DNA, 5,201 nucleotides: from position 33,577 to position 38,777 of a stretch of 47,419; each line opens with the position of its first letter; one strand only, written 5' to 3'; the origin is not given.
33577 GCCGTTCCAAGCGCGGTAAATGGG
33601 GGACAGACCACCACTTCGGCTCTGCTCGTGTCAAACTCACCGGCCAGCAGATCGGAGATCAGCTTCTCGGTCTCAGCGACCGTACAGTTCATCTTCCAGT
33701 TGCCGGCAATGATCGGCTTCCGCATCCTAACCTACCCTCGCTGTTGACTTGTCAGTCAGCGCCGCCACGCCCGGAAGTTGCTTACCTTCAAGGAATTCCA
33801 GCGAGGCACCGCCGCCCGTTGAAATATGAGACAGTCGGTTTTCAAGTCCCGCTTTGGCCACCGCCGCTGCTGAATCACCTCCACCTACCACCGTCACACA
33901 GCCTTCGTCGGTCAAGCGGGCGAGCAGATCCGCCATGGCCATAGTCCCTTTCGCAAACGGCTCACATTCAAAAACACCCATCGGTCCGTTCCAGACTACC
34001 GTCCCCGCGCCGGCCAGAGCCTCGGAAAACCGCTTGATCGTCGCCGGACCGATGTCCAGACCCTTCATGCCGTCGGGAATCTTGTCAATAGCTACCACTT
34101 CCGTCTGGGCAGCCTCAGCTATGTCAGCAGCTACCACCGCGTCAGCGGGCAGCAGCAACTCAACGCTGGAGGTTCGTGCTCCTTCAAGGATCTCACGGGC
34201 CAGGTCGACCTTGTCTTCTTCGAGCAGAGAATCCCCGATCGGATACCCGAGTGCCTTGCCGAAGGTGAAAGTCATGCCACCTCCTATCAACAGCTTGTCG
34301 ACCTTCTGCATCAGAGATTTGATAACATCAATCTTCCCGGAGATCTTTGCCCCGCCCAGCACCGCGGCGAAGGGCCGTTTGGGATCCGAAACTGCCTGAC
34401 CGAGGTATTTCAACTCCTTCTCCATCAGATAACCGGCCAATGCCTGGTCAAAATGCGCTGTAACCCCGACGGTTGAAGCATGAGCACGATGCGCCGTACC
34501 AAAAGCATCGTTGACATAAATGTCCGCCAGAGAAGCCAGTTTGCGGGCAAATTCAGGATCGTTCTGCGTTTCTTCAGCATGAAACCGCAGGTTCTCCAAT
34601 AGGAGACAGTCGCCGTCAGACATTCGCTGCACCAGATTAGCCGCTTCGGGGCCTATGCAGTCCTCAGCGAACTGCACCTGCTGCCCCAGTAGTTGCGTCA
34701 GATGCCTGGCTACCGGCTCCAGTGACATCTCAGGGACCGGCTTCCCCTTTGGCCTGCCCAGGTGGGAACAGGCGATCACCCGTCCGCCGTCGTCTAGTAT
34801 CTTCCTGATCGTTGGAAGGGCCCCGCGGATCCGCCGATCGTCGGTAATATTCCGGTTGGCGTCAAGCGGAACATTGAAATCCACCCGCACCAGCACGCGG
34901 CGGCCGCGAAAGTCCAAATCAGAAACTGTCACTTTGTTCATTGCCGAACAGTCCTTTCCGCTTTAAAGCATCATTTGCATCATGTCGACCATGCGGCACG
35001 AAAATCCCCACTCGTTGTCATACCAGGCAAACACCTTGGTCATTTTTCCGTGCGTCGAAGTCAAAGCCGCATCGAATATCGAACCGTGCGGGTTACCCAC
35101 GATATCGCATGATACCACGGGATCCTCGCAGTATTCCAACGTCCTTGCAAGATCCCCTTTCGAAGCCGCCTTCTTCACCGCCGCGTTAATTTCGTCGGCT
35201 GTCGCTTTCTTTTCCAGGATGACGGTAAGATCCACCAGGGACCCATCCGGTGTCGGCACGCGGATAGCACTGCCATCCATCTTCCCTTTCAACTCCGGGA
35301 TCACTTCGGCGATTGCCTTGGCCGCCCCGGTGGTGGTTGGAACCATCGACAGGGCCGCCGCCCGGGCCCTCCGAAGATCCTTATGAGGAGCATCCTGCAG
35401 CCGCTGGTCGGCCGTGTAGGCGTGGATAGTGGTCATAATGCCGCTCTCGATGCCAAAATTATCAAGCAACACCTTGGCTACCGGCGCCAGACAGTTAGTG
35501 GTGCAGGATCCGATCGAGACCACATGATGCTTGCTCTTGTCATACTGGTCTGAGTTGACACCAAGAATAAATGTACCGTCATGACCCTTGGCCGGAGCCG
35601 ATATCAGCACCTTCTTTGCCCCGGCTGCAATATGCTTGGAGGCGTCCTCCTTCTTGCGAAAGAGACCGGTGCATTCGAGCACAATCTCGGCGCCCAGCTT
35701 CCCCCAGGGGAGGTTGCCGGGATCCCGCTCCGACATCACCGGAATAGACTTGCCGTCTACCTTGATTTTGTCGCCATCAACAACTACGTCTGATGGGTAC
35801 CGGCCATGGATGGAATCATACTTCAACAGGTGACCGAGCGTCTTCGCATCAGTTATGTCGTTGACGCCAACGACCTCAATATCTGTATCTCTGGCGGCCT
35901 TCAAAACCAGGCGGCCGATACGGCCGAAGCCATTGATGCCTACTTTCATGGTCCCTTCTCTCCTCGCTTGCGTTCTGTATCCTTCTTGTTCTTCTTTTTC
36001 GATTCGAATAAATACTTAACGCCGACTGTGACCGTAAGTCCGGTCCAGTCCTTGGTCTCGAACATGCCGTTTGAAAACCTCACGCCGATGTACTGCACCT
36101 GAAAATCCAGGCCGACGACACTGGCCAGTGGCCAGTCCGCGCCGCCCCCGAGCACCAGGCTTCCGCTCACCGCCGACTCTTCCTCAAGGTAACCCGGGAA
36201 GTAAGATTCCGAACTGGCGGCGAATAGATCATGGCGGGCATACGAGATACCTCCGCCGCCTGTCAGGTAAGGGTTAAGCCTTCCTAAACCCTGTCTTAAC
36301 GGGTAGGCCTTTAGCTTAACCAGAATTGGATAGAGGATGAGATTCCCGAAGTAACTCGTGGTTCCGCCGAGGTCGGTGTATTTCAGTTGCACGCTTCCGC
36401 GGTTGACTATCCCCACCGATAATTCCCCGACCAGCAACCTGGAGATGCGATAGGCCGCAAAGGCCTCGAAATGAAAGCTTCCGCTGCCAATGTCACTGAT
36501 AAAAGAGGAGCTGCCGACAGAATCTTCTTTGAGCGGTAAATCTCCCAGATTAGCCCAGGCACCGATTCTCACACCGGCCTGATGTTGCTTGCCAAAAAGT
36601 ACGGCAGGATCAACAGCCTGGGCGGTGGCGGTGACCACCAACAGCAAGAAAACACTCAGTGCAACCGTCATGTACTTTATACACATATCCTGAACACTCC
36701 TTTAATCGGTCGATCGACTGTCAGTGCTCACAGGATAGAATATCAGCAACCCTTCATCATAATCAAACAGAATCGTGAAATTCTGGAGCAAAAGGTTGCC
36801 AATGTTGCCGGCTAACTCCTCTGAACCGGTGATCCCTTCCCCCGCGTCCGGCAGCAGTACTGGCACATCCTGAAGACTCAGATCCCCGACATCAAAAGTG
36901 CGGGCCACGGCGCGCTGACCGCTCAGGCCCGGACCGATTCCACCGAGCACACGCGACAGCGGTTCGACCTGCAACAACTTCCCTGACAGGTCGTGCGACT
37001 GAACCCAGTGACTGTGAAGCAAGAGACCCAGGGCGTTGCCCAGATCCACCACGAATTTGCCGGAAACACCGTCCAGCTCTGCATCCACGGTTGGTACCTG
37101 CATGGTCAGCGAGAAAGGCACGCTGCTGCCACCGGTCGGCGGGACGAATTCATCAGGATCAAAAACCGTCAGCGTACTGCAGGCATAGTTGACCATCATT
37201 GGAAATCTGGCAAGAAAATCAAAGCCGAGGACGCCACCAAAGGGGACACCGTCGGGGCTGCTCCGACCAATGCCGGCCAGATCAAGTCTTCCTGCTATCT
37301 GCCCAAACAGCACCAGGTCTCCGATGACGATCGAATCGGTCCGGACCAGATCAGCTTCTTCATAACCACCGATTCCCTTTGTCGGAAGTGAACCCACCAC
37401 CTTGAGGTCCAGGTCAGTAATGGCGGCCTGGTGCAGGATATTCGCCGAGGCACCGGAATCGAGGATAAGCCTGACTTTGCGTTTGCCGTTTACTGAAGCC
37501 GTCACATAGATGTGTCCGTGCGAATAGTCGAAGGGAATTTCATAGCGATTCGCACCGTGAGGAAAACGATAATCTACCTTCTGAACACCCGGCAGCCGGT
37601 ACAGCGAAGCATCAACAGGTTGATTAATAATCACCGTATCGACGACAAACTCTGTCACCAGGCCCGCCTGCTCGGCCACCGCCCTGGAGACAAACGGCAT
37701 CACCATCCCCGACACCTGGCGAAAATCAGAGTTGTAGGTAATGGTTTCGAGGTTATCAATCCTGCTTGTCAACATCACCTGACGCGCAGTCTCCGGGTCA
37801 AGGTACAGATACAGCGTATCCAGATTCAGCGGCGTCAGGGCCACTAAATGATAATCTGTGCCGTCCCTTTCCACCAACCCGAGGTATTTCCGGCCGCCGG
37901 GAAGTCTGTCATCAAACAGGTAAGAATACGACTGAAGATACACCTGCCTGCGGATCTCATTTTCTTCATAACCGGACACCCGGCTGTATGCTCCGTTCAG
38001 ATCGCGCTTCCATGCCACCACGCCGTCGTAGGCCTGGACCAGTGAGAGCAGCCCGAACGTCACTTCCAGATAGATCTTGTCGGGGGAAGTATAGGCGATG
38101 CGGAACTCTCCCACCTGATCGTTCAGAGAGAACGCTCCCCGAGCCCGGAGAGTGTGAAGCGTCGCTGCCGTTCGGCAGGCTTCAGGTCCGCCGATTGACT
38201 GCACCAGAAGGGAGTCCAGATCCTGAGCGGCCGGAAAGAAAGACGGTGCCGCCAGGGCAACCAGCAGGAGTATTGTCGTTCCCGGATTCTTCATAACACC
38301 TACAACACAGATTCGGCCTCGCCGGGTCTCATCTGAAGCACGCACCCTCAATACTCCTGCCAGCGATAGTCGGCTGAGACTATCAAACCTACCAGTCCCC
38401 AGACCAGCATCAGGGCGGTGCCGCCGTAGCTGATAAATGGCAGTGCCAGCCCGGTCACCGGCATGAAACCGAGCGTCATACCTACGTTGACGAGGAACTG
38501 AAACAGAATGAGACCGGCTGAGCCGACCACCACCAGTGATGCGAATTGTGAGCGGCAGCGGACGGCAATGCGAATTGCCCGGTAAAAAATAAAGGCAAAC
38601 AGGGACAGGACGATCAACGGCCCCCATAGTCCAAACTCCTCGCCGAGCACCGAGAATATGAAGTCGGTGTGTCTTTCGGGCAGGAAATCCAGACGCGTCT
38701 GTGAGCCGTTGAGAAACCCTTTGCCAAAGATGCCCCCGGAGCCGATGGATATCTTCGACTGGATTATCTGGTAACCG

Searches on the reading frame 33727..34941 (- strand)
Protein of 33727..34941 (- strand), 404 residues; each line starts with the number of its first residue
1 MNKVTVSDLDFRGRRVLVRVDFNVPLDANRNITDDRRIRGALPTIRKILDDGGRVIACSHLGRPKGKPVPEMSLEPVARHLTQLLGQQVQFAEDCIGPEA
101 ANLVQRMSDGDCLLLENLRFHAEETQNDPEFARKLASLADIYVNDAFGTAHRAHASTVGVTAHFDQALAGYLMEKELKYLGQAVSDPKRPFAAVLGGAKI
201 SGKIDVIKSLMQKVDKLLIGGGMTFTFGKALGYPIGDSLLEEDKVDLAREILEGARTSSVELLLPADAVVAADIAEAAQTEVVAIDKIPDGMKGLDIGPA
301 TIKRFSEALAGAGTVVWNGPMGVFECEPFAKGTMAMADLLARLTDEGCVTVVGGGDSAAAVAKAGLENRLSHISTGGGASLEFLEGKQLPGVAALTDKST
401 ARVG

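Call 11: search_protein_families(library=pfam, proteins=[window:33727-34941:-], max_evalue=0.001)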
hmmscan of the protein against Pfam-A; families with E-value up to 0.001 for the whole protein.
window:33727-34941:- (404 aa): 1 family
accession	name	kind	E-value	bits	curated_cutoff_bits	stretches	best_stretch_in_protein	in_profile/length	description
PF00162.24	PGK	-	4.8e-163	543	27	1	6-387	1-379/379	Phosphoglycerate kinase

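Call 84: list_cluster_members(proteins=[window:33727-34941:-, window:34963-35949:-, window:43332-44291:-, window:32976-33725:-, P0131, P0129])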
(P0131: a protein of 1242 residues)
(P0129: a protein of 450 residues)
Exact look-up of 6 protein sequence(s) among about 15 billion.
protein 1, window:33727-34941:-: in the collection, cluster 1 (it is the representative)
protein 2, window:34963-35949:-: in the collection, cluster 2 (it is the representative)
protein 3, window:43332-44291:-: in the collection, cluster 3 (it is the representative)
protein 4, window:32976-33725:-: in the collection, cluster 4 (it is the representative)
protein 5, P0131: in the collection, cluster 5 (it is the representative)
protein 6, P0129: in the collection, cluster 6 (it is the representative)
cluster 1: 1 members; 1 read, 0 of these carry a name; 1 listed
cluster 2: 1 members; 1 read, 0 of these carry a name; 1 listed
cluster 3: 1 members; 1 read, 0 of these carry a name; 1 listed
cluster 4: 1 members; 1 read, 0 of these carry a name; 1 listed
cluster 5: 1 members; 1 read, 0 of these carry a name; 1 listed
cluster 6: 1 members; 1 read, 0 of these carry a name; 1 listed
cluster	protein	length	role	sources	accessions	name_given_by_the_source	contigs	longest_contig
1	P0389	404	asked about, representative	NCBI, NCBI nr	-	-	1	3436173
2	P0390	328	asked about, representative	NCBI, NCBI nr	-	-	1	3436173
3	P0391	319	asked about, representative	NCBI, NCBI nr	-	-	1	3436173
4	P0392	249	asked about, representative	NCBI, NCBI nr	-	-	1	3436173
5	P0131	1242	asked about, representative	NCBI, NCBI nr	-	-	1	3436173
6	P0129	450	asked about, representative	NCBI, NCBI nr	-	-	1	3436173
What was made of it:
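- Tried and rejected: Only the contig length and source could be obtained (call 84).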

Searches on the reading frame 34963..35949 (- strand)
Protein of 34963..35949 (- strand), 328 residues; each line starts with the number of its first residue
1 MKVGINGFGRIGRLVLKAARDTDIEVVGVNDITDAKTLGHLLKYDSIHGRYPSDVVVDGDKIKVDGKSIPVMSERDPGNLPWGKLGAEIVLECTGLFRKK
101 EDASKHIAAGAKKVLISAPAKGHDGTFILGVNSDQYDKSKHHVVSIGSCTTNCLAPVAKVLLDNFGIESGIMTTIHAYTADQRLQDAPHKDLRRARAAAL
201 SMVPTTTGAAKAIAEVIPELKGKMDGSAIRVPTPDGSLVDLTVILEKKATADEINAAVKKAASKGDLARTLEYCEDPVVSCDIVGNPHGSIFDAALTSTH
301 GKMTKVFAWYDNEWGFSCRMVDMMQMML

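Call 11: search_protein_families(library=pfam, proteins=[window:34963-35949:-], max_evalue=0.001)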
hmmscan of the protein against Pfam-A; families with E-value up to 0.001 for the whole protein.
window:34963-35949:- (328 aa): 4 families
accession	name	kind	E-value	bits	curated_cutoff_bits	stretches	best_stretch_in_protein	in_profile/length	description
PF02800.25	Gp_dh_C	-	1e-62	210.8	24.4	1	154-310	1-158/158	Glyceraldehyde 3-phosphate dehydrogenase, C-terminal domain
PF00044.30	Gp_dh_N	-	2.7e-37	127.5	31.7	1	1-99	1-100/101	Glyceraldehyde 3-phosphate dehydrogenase, NAD binding domain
PF01113.26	DapB_N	-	0.00062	20.3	25.6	0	1-42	1-48/124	Dihydrodipicolinate reductase, N-terminus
PF02826.25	2-Hacid_dh_C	-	0.00083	19.2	25.1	0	2-36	38-72/178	D-isomer specific 2-hydroxyacid dehydrogenase, NAD binding domain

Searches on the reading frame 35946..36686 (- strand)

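Call 11: search_protein_families(library=pfam, proteins=[window:35946-36686:-], max_evalue=0.001)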
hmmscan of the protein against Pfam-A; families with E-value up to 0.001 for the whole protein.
window:35946-36686:- (246 aa): 1 family
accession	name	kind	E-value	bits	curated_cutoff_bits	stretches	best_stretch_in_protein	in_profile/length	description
PF13505.12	OMP_b-brl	-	5.2e-08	33.7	28.7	1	13-227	4-175/175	Outer membrane protein beta-barrel domain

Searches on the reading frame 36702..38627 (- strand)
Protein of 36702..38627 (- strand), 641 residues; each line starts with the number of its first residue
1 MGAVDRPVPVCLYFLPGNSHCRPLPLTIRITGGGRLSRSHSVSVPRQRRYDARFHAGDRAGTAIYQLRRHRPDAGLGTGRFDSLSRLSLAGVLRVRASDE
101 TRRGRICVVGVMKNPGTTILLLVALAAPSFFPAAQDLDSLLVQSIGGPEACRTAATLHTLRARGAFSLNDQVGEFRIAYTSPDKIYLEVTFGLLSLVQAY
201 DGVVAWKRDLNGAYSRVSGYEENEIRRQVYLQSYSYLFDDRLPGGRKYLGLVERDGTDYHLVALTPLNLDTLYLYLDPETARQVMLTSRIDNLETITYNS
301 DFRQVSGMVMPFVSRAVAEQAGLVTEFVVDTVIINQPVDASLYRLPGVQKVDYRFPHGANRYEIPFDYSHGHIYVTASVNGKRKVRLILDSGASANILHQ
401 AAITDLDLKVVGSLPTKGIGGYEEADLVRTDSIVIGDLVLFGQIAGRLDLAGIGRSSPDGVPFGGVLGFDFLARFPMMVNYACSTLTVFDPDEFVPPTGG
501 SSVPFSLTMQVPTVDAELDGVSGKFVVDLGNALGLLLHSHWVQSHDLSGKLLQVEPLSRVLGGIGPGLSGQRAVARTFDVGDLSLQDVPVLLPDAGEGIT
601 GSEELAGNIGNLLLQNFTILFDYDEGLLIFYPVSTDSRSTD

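Call 11: search_protein_families(library=pfam, proteins=[window:36702-38627:-], max_evalue=0.001)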
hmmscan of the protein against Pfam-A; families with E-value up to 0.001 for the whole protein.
window:36702-38627:- (641 aa): 2 families
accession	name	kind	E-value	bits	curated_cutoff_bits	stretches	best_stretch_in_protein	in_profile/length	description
PF13650.11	Asp_protease_2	-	2.3e-17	63.9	24.3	1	375-471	1-90/90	Aspartyl protease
PF13975.11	gag-asp_proteas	-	3.5e-08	34.4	28.2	1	375-441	1-69/92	gag-polyprotein putative aspartyl protease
